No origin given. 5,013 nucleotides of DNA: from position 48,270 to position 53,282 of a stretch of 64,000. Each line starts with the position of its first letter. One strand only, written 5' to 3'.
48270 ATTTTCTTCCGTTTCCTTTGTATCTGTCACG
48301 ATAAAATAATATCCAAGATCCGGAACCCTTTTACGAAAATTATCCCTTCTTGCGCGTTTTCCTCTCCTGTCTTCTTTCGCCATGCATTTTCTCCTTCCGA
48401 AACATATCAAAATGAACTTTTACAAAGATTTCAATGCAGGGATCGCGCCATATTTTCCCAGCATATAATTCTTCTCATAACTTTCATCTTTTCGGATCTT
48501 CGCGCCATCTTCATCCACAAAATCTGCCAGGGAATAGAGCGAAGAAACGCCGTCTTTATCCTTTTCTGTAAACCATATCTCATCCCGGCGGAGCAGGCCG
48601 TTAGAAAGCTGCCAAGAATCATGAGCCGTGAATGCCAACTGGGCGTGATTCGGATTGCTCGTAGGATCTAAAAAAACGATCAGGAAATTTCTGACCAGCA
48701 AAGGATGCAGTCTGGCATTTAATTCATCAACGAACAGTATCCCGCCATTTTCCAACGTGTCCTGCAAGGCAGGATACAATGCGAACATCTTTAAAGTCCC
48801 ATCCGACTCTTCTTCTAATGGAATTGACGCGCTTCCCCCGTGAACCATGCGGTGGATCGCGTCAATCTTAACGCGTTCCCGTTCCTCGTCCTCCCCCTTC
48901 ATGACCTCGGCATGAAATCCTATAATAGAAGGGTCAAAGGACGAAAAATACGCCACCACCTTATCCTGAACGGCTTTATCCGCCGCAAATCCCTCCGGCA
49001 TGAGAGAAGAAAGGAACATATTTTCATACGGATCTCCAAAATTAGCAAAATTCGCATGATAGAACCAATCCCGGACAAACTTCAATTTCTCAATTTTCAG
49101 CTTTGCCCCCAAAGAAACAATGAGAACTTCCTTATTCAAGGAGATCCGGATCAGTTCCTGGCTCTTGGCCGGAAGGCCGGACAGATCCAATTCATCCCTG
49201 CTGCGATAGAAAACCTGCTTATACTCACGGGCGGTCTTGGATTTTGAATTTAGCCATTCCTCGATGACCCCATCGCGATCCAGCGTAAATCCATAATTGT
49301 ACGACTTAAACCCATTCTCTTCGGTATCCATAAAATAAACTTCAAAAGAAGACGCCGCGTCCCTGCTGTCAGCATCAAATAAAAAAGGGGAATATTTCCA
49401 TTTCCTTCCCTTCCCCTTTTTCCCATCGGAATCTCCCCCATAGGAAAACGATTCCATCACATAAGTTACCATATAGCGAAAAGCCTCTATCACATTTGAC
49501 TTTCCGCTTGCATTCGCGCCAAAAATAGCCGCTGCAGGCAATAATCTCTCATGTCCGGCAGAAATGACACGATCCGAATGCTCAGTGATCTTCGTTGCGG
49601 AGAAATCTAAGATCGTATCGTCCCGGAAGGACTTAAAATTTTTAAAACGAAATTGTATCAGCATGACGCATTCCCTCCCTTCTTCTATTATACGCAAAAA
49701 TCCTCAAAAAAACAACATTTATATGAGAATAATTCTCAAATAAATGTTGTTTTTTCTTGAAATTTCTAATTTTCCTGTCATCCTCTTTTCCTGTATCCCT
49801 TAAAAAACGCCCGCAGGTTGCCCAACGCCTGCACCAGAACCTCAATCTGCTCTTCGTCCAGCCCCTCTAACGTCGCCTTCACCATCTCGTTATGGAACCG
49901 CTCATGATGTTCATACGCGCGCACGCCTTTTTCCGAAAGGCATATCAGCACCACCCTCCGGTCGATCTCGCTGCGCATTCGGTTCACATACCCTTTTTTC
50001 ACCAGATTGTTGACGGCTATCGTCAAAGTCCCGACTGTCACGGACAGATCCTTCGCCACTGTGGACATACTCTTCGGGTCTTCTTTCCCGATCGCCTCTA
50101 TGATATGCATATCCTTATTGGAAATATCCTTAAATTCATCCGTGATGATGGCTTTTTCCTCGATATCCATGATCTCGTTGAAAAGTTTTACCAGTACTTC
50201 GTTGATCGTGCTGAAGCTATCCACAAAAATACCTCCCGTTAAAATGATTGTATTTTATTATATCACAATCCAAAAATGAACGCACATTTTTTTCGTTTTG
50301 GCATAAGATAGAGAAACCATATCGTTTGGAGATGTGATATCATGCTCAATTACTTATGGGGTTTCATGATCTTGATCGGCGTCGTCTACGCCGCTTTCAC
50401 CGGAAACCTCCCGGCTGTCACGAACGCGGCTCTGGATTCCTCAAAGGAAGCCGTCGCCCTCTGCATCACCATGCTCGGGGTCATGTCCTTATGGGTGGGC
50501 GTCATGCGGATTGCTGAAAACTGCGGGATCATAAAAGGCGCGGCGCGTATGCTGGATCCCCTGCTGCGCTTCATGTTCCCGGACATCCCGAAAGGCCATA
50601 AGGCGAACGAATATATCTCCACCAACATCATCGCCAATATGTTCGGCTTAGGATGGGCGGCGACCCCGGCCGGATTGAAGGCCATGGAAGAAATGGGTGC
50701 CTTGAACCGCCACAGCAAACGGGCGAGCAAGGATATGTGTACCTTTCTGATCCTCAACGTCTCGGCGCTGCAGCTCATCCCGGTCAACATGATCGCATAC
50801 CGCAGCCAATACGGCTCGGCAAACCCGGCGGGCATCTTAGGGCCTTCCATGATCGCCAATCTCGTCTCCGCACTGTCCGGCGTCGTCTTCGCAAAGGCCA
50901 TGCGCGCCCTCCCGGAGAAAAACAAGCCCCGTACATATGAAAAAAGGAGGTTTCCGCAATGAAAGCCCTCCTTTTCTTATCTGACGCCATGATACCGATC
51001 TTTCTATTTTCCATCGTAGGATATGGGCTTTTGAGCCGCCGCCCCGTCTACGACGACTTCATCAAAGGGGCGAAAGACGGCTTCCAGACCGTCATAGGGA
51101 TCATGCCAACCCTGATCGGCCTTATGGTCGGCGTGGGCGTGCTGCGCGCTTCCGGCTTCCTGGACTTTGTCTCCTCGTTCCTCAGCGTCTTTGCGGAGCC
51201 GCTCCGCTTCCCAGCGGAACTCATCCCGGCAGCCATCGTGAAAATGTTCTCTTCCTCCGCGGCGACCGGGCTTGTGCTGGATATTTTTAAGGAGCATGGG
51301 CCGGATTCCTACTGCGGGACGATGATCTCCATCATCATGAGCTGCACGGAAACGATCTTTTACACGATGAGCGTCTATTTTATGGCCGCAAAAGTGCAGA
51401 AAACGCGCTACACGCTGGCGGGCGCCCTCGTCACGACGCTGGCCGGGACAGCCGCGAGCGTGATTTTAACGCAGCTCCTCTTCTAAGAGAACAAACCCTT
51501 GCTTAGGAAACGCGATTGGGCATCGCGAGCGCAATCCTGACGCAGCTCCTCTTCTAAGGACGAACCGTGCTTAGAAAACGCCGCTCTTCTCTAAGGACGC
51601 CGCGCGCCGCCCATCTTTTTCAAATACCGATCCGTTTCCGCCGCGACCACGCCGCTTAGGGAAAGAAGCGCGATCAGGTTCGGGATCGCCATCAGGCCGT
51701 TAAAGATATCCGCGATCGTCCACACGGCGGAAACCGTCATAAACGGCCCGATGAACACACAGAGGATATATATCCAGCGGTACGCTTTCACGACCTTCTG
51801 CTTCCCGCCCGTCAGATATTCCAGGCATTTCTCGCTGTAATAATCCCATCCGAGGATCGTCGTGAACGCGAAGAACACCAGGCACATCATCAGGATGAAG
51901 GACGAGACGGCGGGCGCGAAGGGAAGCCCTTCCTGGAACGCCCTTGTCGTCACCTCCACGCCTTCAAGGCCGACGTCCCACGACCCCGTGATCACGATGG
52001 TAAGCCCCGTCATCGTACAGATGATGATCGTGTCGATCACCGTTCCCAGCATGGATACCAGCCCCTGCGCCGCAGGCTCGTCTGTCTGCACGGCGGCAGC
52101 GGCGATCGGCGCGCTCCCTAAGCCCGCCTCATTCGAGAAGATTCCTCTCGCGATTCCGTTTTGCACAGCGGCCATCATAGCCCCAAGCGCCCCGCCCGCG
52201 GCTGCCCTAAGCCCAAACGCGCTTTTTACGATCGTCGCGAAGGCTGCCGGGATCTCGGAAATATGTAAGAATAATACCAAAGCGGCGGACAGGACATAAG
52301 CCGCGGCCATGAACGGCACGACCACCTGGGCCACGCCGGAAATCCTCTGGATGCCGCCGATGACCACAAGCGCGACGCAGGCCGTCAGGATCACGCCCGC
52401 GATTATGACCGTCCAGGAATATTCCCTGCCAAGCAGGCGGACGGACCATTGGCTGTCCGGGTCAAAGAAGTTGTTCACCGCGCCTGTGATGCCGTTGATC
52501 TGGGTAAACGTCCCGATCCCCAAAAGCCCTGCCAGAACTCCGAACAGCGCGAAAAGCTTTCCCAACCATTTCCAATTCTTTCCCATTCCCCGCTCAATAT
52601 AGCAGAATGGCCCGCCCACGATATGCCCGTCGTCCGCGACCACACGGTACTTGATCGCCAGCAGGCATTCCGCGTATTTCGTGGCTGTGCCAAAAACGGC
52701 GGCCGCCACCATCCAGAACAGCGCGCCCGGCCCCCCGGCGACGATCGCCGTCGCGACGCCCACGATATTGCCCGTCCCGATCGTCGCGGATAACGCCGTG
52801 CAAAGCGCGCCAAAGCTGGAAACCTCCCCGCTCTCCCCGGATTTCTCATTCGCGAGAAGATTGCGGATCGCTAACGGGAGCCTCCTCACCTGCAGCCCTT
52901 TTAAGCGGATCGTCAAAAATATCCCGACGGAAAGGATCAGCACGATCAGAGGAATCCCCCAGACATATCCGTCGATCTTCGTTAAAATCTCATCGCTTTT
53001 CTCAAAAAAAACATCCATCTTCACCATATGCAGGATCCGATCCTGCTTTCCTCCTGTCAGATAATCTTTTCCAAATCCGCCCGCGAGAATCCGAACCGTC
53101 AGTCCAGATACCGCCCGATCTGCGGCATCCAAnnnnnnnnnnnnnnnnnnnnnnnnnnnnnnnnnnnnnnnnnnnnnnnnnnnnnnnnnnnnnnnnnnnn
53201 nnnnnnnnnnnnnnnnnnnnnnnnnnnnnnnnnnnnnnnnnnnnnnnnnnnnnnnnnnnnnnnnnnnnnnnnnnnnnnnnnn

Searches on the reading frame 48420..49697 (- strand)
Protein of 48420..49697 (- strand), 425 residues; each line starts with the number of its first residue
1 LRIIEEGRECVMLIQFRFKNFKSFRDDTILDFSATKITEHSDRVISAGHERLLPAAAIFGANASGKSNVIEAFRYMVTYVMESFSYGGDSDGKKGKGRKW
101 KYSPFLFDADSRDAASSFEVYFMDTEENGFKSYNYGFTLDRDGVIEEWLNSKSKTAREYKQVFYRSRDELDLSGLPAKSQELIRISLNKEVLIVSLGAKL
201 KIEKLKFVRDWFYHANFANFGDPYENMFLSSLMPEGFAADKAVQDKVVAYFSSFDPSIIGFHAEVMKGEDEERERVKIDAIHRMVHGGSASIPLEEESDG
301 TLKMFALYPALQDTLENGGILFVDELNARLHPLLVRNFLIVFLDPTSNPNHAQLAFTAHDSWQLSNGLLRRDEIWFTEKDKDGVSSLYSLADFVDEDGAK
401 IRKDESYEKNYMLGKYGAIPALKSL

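Call 63: search_protein_families(library=pfam, proteins=[window:48420-49697:-], max_evalue=0.00001)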
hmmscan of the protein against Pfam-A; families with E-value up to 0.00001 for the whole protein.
window:48420-49697:- (425 aa): 3 families
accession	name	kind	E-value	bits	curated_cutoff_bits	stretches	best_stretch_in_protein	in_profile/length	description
PF13304.12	AAA_21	-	2.4e-30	107.1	27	1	56-360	2-299/304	AAA domain, putative AbiEii toxin, Type IV TA system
PF13175.12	AAA_15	-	9.1e-07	29.2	32.1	0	13-80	3-50/374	AAA ATPase domain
PF13476.12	AAA_23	-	1.2e-06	29.7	27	1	18-141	4-87/201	AAA domain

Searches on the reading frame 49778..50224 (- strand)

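Call 78: search_protein_families(library=pfam, proteins=[window:49778-50224:-], max_evalue=0.0001)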
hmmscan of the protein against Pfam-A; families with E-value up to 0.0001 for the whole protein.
window:49778-50224:- (148 aa): 4 families
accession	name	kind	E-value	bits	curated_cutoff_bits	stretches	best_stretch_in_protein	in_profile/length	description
PF22381.2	Staph_reg_Sar_Rot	-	7.1e-10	39.3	27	1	33-102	11-80/85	Transcriptional regulator SarA/Rot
PF01047.28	MarR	-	4.5e-09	36.5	24.6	1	35-92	2-59/59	MarR family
PF13463.12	HTH_27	-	2.7e-06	28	22.2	1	36-100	3-68/68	Winged helix DNA-binding domain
PF12802.13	MarR_2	-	7.4e-06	26.5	27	1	33-90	2-60/61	MarR family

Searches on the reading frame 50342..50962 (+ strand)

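Call 63: search_protein_families(library=pfam, proteins=[window:50342-50962:+], max_evalue=0.00001)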
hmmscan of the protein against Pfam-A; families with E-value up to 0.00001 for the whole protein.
window:50342-50962:+ (206 aa): 1 family
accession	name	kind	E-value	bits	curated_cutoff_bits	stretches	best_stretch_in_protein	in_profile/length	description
PF07670.19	Gate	-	4.1e-07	30.8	29.6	1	42-150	2-97/104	Nucleoside recognition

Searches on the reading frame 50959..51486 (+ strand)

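Call 78: search_protein_families(library=pfam, proteins=[window:50959-51486:+], max_evalue=0.0001)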
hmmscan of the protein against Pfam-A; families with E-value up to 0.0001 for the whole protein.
window:50959-51486:+ (175 aa): 1 family
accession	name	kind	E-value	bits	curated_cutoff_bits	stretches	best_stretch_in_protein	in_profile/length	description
PF07670.19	Gate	-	2.7e-09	37.9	29.6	1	46-144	2-101/104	Nucleoside recognition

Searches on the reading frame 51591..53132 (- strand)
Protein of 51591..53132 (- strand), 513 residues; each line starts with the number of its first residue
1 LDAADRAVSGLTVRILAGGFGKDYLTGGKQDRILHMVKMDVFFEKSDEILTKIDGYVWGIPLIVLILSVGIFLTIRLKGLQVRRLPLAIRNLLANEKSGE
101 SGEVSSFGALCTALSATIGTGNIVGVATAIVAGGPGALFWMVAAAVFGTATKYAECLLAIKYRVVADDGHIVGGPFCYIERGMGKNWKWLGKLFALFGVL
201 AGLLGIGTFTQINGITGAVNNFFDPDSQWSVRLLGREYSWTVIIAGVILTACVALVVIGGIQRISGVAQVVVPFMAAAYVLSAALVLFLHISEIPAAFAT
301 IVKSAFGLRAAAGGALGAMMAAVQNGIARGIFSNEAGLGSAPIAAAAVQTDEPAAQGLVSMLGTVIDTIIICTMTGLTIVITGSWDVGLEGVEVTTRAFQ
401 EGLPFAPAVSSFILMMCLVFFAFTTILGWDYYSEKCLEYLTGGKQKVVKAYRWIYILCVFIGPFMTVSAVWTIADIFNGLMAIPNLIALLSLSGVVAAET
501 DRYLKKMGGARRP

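Call 63: search_protein_families(library=pfam, proteins=[window:51591-53132:-], max_evalue=0.00001)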
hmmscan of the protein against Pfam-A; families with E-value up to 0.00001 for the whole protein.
window:51591-53132:- (513 aa): 1 family
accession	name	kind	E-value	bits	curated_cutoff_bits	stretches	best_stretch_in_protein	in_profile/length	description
PF01235.23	Na_Ala_symp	-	5.6e-137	457.6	24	1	95-507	4-383/392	Sodium:alanine symporter family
